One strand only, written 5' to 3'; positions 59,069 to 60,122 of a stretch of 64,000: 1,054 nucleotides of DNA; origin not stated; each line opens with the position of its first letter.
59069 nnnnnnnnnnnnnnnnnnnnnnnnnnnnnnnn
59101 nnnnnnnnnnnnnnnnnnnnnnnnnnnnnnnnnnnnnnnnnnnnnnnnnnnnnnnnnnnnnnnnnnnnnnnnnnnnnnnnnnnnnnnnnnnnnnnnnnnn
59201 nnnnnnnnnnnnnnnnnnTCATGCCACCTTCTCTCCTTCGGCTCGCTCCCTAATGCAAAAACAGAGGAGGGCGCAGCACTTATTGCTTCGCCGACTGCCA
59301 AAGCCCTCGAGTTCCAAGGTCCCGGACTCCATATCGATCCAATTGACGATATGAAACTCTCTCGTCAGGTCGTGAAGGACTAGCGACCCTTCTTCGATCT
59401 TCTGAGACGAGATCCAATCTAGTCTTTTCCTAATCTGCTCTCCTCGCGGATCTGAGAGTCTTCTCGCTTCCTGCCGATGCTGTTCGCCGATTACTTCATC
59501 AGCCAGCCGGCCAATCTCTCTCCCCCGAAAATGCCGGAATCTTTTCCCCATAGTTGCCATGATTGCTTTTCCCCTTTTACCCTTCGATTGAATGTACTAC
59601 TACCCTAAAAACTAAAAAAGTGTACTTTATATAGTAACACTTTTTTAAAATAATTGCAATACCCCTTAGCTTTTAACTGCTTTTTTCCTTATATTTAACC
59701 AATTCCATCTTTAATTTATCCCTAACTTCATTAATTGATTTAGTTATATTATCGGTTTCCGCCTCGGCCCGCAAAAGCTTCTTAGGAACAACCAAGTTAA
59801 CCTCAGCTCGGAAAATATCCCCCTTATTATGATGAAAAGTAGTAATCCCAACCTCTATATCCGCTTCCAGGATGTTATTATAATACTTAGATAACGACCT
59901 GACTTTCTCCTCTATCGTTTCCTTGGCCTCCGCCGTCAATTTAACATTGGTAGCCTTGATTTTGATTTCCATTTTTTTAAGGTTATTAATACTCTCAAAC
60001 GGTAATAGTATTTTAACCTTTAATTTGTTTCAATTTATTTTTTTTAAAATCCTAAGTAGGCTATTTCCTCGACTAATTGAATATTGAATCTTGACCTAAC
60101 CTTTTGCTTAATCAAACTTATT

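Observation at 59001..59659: Cassette e: GC-rich two-gene pair with ATGA overlap and a palindromic operator across its promoter, toxin-antitoxin-like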

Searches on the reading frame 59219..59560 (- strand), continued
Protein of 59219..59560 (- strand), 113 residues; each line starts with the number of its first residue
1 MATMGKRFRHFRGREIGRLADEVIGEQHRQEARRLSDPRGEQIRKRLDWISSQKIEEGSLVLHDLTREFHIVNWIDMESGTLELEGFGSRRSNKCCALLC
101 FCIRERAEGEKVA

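Call 88: search_dna_similar(query=window:59219-59560:-, collection=plasmids, mode=protein, max_evalue=1)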
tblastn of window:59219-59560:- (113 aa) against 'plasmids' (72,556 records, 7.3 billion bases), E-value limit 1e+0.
Records with a match: 1; places in all: 1; records where one place covers at least 80% of the query: 0.
Best place of each record, by identity: <60% 1.
By first word of the organism name: Sagittula 1.
By predicted mobility (MOB-suite, as given by PLSDB): non-mobilizable 1.
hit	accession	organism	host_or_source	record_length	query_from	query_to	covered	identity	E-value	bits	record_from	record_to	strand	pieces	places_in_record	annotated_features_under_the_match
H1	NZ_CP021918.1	Sagittula sp. P11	cell culture,sulfidic waters (60 m) ...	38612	5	48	39%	38.6%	4e-1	36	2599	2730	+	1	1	polysaccharide biosynthesis tyrosine autokinase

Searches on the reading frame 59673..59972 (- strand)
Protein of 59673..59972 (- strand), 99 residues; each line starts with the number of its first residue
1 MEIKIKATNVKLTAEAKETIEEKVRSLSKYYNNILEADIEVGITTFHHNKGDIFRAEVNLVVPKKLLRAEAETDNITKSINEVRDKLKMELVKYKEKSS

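Call 6: search_protein_families(library=pfam, proteins=[window:59673-59972:-], max_evalue=1)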
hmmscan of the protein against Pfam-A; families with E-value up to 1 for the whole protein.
window:59673-59972:- (99 aa): 1 family
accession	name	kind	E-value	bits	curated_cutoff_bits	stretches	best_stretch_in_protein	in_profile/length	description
PF02482.25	Ribosomal_S30AE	-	9.9e-16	58.7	23.7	1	3-97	1-86/88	Sigma 54 modulation protein / S30EA ribosomal protein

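Call 21: find_related_loci(query=window:59673-59972:-, collection=genome_contigs, flank=5000)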
Query window:59673-59972:- (99 aa) in genome_contigs; peptide patterns used: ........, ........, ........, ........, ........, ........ (x = any residue, [..] = any of these).
280 stretches matched a pattern; 46 encode a relative of the query (tblastn E <= 1e-3); 46 distinct loci.
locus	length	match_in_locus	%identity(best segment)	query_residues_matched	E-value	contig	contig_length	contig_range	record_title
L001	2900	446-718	74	7-97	8e-42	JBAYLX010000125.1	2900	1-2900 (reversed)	MAG: Candidatus Paceibacterota bacterium isolate SO_2016_LW1_25 scaffold72333_LW64-88_2016, whole genome shotgun sequenc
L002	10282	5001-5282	69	1-94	5e-41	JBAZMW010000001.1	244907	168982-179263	MAG: Patescibacteria group bacterium isolate SO_2017_LW4_52 scaffold_140_c1_LW137-91_2017, whole genome shotgun sequence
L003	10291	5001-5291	66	1-97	3e-40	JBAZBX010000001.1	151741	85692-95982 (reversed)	MAG: Patescibacteria group bacterium isolate SO_2017_GW1_122 NODE_795_length_151741_cov_2.891118_OW334_2017, whole genom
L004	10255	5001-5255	72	7-91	3e-38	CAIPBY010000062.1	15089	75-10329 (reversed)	MAG: Candidatus Buchananbacteria bacterium isolate MJ120702A_bin-902 genome assembly, contig: bin-902:062/101, whole gen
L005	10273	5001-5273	69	1-91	7e-38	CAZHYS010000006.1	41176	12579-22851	MAG TPA_asm: uncultured Gammaproteobacteria bacterium isolate SRP263991_co7_334 genome assembly, contig: NODE_1042_lengt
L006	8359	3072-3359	61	1-96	1e-35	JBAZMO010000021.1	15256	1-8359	MAG: Patescibacteria group bacterium isolate SO_2017_LW4_45 scaffold_7564_c1_LW137-91_2017, whole genome shotgun sequenc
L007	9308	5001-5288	60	1-96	4e-35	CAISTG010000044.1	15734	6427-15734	MAG: Candidatus Buchananbacteria bacterium isolate MJ-time_bin-7222 genome assembly, contig: bin-7222:44/66, whole genom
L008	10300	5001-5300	46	1-95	1e-23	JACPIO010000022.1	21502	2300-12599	MAG: Candidatus Wolfebacteria bacterium isolate NC_groundwater_443_Ag_B-0.1um_44_15 GD18-4_B1_scaffold_1399759, whole ge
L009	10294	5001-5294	49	1-96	2e-23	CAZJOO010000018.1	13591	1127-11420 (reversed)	MAG TPA_asm: uncultured Candidatus Saccharibacteria bacterium isolate SRP192927_co3_822 genome assembly, contig: NODE_10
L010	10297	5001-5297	45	1-97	5e-23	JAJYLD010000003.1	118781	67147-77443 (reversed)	MAG: bacterium isolate DBS2-1.bin63 NODE_249_length_118781_cov_4.384976, whole genome shotgun sequence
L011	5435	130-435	44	1-99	2e-22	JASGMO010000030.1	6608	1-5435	MAG: Patescibacteria group bacterium isolate DJKA126_ANT-KO_bin.17 scaffold_5558, whole genome shotgun sequence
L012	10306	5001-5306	44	1-99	2e-22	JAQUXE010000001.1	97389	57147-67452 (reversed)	MAG: Candidatus Paceibacterota bacterium isolate STD2_206 NODE_673_length_97389_cov_152.947883_Sandtown_D2, whole genome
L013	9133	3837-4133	47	1-97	3e-22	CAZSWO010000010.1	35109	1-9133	MAG TPA_asm: uncultured Gammaproteobacteria bacterium isolate SRP300315_co1_72 genome assembly, contig: NODE_661_length_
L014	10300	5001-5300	46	1-97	2e-21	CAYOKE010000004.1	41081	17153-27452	MAG TPA_asm: uncultured Gammaproteobacteria bacterium isolate SRP263991_co1_502 genome assembly, contig: NODE_1006_lengt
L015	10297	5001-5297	40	1-97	5e-21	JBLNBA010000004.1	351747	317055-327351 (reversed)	MAG: Bacillota bacterium isolate MAG163 PRJNA951521_bin23_renamed_3, whole genome shotgun sequence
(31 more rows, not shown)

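Call 52: search_protein_families(library=pfam, proteins=[L001:1098-2639:-], max_evalue=1)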
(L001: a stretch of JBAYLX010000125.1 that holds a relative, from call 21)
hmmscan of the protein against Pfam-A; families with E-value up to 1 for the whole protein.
L001:1098-2639:- (513 aa): 6 families
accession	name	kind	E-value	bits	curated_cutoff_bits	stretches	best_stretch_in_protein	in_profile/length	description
PF00239.26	Resolvase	-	3.2e-19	69.9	23.3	1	7-152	2-144/145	Resolvase, N terminal domain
PF07508.19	Recombinase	-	7.1e-15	55.6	21.1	1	174-262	1-102/102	Recombinase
PF13408.12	Zn_ribbon_recom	-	6.2e-10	39.7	25.3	1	274-326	1-57/58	Recombinase zinc beta ribbon domain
PF09851.14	SHOCT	-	0.0073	16.5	27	1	381-397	12-28/28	Short C-terminal domain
PF05873.17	Mt_ATP-synt_D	-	0.044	14.1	27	1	328-379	74-124/154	ATP synthase D chain, mitochondrial (ATP5H)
PF20586.3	DUF6788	-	0.092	13.4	27.2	1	279-329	31-82/103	Family of unknown function (DUF6788)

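Call 61: find_related_loci(query=window:59673-59972:-, collection=metagenome_contigs, flank=3000)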
Query window:59673-59972:- (99 aa) in metagenome_contigs; peptide patterns used: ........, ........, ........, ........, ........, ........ (x = any residue, [..] = any of these).
391 stretches matched a pattern; 51 encode a relative of the query (tblastn E <= 1e-3); 51 distinct loci.
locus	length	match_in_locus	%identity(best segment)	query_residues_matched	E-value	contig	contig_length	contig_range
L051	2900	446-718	74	7-97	4e-42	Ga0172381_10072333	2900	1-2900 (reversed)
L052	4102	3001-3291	67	1-97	3e-41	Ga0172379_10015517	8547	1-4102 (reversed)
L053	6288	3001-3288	61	1-96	7e-36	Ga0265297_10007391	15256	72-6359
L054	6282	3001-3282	69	1-94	3e-41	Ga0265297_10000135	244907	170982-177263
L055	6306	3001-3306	47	1-98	1e-25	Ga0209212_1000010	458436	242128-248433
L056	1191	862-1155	49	1-96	7e-24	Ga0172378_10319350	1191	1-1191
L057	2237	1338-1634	46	1-97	2e-23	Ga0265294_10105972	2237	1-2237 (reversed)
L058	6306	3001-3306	44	1-99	8e-23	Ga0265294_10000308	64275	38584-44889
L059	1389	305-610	45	1-99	2e-22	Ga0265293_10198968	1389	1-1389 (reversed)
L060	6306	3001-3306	45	1-99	3e-22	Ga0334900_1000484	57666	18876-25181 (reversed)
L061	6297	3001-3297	45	1-97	5e-22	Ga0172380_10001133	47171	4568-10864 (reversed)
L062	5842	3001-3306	42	1-97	2e-21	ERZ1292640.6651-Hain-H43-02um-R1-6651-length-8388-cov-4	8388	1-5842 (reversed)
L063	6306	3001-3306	44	1-99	3e-21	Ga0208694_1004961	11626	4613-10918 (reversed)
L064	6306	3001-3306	44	1-99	3e-21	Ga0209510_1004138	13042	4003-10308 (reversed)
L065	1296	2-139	80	42-87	3e-21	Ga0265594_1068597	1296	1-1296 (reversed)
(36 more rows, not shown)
